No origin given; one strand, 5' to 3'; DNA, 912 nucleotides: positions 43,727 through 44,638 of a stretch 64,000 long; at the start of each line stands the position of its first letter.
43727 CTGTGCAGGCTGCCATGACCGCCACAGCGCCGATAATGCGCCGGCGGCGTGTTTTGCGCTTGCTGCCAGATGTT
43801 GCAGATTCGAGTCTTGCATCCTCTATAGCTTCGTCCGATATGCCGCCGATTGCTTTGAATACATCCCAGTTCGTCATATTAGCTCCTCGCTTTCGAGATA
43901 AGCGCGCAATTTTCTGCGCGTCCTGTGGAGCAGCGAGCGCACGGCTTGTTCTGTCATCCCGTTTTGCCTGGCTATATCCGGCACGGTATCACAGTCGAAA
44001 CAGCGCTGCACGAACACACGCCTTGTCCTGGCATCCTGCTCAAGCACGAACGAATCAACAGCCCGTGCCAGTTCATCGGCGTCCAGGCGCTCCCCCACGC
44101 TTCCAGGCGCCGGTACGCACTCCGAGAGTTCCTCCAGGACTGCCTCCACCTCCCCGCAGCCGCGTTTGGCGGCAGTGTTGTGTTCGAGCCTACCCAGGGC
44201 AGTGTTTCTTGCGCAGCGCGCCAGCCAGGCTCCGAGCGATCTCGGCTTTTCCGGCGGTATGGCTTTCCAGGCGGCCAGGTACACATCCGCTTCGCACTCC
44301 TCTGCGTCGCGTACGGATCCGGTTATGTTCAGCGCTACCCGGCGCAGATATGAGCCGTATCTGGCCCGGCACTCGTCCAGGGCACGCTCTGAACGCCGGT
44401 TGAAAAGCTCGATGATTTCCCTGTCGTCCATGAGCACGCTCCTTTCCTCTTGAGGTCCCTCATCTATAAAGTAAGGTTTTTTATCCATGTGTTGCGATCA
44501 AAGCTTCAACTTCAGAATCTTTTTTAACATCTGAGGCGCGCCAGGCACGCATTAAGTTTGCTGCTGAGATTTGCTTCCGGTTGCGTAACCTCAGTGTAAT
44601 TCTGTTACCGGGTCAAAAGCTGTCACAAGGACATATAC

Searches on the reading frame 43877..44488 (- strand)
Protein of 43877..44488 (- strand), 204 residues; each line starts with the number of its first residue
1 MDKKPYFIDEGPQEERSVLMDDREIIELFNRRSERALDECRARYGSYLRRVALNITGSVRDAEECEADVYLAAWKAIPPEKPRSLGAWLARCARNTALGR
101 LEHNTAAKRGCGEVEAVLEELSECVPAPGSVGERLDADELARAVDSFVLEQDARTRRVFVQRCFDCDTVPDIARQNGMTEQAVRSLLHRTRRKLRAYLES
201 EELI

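Call 45: search_protein_families(library=ncbifam, proteins=[window:43877-44488:-], max_evalue=0.00001)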
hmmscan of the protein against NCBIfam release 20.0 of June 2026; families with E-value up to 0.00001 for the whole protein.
window:43877-44488:- (204 aa): 20 families
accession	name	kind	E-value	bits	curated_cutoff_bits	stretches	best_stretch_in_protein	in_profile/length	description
NF008888.0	PRK11922.1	equivalog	2.4e-17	63.3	204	1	16-200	11-198/231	RNA polymerase sigma factor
TIGR02937.1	sigma70-ECF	superfamily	5.6e-15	55.3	42.9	1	36-198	2-165/165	sigma-70 family RNA polymerase sigma factor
TIGR02985.1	Sig70_bacteroi1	subfamily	2e-13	50.9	126.4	1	43-198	9-162/162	RNA polymerase sigma-70 factor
NF058625.1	sigma_PG0214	equivalog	1.4e-11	44.4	130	1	48-200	17-163/170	GFO_1088 family ECF-type sigma factor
TIGR02989.1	Sig-70_gvs1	subfamily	3.7e-10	39.9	124.55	1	43-195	9-155/158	RNA polymerase sigma-70 factor, Rhodopirellula/Verrucomicrobium family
NF009172.0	PRK12519.1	subfamily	5e-10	39.2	222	1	19-199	13-190/194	RNA polymerase sigma factor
TIGR02983.1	SigE-fam_strep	subfamily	2.8e-09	37.1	141.55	1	35-200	6-160/162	SigE family RNA polymerase sigma factor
NF004113.0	PRK05602.1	equivalog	2.8e-09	36.9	208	1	20-201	30-204/211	RNA polymerase sigma factor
NF009176.0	PRK12524.1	equivalog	4.1e-09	36.5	264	1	20-200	11-186/196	RNA polymerase sigma factor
NF007227.0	PRK09645.1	subfamily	7.7e-09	35.7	202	1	34-200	12-172/177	sigma-70 family RNA polymerase sigma factor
TIGR02957.1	SigX4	subfamily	1.7e-08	34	323.25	1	44-196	6-154/281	RNA polymerase sigma-70 factor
NF006089.0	PRK08241.1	subfamily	3.8e-08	32.8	240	0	35-106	22-94/343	RNA polymerase subunit sigma-70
NF007229.0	PRK09647.1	equivalog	6.7e-08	32.1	265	1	38-201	47-205/220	RNA polymerase sigma factor SigE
NF009171.0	PRK12518.1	equivalog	9.8e-08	32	208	1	16-201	8-187/191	RNA polymerase sigma factor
NF007214.0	PRK09636.1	subfamily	2.4e-07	30.2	271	1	46-196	15-161/293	RNA polymerase sigma factor SigJ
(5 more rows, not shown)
